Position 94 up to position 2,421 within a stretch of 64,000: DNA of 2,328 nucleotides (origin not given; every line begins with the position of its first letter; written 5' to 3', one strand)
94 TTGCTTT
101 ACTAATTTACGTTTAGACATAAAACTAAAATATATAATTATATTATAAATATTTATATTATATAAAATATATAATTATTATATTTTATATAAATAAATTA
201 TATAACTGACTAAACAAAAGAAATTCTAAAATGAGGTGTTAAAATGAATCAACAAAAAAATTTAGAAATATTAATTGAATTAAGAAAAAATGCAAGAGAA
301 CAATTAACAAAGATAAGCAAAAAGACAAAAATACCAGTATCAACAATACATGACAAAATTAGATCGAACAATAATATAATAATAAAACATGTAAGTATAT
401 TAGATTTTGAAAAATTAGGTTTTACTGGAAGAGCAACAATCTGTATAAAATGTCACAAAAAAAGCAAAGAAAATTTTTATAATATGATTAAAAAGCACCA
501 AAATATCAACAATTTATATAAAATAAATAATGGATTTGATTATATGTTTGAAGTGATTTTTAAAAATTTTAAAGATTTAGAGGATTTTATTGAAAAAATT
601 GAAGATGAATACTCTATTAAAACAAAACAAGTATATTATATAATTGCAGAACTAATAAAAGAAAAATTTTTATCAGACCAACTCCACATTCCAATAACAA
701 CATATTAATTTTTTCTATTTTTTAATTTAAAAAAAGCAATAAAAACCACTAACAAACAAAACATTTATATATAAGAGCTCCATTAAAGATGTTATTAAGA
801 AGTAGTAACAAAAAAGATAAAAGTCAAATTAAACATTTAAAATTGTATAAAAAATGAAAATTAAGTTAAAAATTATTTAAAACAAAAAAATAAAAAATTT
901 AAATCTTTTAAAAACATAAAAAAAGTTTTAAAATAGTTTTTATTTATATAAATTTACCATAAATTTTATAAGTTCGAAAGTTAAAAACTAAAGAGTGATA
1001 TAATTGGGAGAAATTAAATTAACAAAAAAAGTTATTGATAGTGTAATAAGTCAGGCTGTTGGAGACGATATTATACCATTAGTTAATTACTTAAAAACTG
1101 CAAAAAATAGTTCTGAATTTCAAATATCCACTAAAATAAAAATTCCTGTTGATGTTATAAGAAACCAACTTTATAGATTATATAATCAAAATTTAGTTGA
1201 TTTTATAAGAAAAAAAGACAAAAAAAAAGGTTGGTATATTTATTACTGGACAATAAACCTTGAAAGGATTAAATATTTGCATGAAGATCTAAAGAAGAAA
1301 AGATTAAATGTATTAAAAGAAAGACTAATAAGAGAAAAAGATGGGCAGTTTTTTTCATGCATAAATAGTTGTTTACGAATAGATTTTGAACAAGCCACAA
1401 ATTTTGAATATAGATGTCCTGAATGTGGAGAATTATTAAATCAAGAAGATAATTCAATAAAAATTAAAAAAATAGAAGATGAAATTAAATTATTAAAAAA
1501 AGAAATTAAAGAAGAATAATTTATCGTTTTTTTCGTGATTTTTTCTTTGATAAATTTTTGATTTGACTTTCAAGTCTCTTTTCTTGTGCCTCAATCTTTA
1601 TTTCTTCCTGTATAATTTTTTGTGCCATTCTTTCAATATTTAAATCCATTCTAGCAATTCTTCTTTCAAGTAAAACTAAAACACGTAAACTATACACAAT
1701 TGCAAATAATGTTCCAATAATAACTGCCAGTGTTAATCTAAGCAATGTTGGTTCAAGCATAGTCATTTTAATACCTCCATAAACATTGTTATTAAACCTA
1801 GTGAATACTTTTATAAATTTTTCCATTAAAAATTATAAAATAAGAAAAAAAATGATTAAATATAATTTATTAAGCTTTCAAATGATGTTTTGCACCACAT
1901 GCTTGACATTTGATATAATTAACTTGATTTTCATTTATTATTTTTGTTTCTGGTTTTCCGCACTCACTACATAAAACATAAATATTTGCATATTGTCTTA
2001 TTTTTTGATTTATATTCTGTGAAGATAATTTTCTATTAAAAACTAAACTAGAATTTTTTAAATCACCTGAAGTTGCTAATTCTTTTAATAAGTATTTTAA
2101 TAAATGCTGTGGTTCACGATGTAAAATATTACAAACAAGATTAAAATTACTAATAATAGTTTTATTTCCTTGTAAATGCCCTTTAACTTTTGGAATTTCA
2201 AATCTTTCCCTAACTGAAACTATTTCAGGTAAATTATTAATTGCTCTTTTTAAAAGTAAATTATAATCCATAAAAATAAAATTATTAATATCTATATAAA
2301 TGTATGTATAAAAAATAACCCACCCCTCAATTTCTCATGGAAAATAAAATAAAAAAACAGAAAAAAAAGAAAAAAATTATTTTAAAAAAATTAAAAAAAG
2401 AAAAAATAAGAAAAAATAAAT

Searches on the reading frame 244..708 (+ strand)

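Call 7: search_protein_families(library=pfam, proteins=[window:244-708:+])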
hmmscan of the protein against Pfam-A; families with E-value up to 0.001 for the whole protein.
window:244-708:+ (154 aa): 1 family
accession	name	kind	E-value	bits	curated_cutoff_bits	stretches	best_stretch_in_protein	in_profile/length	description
PF01037.27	AsnC_trans_reg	-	7.3e-08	32.6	25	1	67-121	2-58/73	Lrp/AsnC ligand binding domain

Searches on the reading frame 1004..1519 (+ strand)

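Call 7: search_protein_families(library=pfam, proteins=[window:1004-1519:+])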
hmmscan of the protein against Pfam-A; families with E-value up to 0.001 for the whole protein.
window:1004-1519:+ (171 aa): 1 family
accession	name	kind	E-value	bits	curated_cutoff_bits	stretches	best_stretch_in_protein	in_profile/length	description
PF02002.24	TFIIE_alpha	-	1.6e-13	50.9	22.9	1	10-111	2-103/105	TFIIE alpha subunit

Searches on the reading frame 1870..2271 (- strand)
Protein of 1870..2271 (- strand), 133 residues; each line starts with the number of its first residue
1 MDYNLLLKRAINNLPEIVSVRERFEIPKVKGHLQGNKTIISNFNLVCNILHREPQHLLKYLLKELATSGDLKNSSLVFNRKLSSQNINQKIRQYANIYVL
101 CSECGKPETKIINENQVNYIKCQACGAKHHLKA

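Call 7: search_protein_families(library=pfam, proteins=[window:1870-2271:-])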
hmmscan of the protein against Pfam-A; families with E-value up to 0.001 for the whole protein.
window:1870-2271:- (133 aa): 1 family
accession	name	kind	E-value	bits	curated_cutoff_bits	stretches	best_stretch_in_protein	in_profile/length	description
PF01873.23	eIF-5_eIF-2B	-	1.5e-35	122.1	27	1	20-128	7-117/117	Domain found in IF2B/IF5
